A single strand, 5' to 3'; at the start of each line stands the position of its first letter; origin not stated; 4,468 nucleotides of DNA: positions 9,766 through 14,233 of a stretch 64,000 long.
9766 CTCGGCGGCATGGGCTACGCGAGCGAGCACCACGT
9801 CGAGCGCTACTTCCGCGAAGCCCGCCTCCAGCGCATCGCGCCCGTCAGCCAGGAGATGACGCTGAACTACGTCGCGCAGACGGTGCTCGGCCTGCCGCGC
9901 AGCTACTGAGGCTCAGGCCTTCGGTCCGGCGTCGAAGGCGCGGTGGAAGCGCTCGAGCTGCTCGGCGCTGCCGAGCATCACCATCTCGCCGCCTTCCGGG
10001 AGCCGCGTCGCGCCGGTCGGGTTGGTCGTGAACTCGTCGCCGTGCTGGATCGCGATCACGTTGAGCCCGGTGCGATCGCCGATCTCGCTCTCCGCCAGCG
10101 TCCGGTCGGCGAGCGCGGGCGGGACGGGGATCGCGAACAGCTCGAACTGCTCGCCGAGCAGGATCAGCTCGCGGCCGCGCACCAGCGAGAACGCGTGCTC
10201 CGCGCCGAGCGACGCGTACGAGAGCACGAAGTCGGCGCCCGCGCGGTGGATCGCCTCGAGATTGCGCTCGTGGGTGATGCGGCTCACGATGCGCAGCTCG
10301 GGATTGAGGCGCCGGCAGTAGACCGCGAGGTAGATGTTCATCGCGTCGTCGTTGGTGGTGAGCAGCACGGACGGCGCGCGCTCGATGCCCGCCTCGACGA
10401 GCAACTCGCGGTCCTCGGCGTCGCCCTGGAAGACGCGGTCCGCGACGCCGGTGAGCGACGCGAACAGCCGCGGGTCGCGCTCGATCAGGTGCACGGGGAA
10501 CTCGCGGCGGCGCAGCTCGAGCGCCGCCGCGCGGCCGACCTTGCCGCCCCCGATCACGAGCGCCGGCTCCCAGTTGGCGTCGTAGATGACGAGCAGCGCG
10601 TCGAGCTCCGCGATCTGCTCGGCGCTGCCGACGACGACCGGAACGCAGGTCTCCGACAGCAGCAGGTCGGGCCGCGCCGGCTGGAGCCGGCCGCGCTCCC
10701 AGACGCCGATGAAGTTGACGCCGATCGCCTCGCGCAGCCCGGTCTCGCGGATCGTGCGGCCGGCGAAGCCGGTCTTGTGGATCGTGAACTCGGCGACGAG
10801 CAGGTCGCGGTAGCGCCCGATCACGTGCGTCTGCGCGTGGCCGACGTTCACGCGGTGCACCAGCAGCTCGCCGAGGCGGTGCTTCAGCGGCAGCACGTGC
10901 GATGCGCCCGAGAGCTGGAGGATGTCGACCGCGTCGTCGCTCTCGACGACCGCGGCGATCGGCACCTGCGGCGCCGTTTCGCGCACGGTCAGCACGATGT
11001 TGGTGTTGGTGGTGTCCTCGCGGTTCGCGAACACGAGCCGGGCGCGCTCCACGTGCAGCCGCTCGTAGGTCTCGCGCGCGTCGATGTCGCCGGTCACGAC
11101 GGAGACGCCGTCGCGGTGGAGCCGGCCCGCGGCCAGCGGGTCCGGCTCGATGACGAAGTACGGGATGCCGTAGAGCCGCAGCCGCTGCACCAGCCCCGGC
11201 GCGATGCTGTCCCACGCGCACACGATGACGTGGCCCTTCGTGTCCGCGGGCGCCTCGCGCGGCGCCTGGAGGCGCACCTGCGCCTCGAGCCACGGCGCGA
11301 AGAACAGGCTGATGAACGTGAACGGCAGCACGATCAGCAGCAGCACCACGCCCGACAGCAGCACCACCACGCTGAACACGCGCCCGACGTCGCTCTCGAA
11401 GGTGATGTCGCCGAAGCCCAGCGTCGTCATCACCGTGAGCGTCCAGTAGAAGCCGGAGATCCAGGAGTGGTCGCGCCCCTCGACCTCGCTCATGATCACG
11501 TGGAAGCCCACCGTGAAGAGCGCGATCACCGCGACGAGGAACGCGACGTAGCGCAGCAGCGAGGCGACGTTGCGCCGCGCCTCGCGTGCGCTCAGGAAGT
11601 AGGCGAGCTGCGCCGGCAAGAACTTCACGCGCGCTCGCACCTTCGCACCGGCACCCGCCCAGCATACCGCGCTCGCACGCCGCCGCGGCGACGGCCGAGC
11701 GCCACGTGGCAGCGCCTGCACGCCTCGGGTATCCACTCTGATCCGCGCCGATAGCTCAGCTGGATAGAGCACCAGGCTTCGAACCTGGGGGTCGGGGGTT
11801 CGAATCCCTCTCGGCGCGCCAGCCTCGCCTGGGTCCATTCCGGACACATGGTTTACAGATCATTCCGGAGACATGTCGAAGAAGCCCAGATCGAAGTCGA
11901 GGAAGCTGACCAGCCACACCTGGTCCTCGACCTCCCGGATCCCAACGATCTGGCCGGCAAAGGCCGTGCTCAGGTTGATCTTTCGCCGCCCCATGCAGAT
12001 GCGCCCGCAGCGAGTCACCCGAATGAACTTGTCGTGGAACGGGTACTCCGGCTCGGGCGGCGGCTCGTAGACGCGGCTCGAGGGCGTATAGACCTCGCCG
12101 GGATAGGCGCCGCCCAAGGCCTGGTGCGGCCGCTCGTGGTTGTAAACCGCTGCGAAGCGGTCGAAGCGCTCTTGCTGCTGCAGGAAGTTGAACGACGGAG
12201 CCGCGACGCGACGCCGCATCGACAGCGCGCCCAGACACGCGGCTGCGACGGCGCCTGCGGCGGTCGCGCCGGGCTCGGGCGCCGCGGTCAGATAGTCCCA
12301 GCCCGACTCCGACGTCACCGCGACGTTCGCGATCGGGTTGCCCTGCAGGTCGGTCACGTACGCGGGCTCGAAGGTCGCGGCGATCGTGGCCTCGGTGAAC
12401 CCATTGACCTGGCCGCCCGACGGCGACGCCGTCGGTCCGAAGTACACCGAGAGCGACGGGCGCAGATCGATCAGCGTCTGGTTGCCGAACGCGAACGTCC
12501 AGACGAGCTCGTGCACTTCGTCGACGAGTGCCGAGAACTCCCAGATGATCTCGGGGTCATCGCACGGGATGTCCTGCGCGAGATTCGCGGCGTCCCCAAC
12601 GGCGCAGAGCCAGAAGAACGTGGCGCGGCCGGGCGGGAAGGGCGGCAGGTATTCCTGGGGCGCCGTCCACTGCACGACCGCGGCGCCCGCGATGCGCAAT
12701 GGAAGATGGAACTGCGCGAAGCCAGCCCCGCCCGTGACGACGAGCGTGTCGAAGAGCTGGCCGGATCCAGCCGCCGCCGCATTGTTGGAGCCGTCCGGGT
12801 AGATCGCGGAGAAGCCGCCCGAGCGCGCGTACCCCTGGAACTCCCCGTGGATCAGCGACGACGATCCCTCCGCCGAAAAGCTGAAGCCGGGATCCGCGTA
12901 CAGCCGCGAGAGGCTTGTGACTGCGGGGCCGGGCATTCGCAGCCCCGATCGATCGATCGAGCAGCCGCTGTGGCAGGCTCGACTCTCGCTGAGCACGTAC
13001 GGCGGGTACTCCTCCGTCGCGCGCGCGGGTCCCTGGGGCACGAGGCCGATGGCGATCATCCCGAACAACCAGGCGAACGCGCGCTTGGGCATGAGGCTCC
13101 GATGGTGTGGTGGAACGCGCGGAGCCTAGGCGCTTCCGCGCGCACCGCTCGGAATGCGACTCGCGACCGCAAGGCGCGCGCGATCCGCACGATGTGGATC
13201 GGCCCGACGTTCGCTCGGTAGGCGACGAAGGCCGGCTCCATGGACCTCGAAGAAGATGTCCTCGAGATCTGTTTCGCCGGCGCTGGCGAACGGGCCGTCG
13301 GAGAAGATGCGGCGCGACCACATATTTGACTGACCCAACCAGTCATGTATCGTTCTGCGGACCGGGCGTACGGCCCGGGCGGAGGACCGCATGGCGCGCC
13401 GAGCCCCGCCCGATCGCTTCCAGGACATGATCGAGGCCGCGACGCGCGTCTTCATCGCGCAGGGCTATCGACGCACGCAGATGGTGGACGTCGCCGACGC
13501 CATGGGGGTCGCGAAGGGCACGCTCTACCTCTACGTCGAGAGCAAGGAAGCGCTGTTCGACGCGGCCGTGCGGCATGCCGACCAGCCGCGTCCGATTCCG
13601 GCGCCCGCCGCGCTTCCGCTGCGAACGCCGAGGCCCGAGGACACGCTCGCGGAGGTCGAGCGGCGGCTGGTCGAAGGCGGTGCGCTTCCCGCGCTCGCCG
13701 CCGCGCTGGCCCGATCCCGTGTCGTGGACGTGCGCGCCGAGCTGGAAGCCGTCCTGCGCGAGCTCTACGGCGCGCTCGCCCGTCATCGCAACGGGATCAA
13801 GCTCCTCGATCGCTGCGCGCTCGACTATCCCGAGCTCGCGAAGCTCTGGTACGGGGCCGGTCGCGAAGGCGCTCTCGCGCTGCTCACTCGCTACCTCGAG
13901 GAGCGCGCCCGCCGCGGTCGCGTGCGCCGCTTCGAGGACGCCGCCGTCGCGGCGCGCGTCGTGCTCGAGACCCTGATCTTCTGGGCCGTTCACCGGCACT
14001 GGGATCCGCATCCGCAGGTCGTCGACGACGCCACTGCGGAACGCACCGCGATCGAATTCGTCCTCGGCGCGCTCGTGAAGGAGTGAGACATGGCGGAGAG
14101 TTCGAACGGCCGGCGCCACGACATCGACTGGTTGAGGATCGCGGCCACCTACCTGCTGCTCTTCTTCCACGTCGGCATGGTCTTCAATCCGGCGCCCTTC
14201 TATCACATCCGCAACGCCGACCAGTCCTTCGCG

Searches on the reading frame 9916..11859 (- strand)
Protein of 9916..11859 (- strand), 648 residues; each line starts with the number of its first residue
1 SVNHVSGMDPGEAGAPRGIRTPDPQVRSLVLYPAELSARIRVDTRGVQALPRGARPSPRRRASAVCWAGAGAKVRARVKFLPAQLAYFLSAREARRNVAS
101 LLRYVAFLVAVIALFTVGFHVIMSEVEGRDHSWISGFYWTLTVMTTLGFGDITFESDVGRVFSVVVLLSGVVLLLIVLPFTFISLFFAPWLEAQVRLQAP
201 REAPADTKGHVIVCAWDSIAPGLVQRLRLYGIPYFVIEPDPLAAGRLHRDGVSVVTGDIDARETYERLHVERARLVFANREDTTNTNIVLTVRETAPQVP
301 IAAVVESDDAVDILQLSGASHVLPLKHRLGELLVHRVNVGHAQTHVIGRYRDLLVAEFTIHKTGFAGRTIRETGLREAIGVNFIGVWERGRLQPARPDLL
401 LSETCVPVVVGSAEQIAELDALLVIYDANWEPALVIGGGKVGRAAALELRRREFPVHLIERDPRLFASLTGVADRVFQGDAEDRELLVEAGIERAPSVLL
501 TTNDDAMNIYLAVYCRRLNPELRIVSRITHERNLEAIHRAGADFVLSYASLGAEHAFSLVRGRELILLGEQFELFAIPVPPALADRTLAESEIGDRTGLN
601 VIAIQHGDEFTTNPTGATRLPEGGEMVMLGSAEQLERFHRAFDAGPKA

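Call 19: search_protein_families(library=pfam, proteins=[window:9916-11859:-], max_evalue=0.001)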
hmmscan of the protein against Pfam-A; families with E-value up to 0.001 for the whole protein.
window:9916-11859:- (648 aa): 6 families
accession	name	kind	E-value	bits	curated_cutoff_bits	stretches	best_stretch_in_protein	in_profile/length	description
PF02254.24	TrkA_N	-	7.6e-45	152.4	23.8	2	434-547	2-115/116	TrkA-N domain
PF02080.26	TrkA_C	-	2.8e-20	72.4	27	2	575-642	4-70/71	TrkA-C domain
PF07885.22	Ion_trans_2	-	1e-12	48.2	22.5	1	108-179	3-71/79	Ion channel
PF00520.37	Ion_trans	-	9.9e-05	22.1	25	1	96-177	124-225/241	Ion transport protein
PF01266.30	DAO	-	0.00024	21.2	27.9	1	434-482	3-52/353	FAD dependent oxidoreductase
PF13241.12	NAD_binding_7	-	0.00033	21.6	22.1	0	431-518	8-85/104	Putative NAD(P)-binding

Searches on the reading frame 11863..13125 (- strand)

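Call 19: search_protein_families(library=pfam, proteins=[window:11863-13125:-], max_evalue=0.001)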
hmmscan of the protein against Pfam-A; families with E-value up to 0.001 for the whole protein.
window:11863-13125:- (421 aa): 1 family
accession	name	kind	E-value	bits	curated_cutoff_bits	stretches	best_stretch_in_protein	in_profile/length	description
PF13683.12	rve_3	-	0.0001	22.4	26.5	1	312-342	36-67/67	Integrase core domain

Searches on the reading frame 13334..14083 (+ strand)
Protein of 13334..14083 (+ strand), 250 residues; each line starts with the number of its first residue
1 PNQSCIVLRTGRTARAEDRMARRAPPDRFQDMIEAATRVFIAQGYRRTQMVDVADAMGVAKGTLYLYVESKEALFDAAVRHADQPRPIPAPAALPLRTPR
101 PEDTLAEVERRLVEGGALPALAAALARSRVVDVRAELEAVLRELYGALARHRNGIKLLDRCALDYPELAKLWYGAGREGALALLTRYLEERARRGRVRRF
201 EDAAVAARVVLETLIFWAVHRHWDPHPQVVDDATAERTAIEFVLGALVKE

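Call 19: search_protein_families(library=pfam, proteins=[window:13334-14083:+], max_evalue=0.001)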
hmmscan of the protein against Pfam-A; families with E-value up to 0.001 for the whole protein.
window:13334-14083:+ (250 aa): 2 families
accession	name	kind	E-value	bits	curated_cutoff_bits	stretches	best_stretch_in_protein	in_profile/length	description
PF00440.29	TetR_N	-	3.2e-14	52.9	24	1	33-78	2-47/47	Bacterial regulatory proteins, tetR family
PF14246.11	TetR_C_7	-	0.00048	20.5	22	1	165-213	33-80/119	AefR-like transcriptional repressor, C-terminal domain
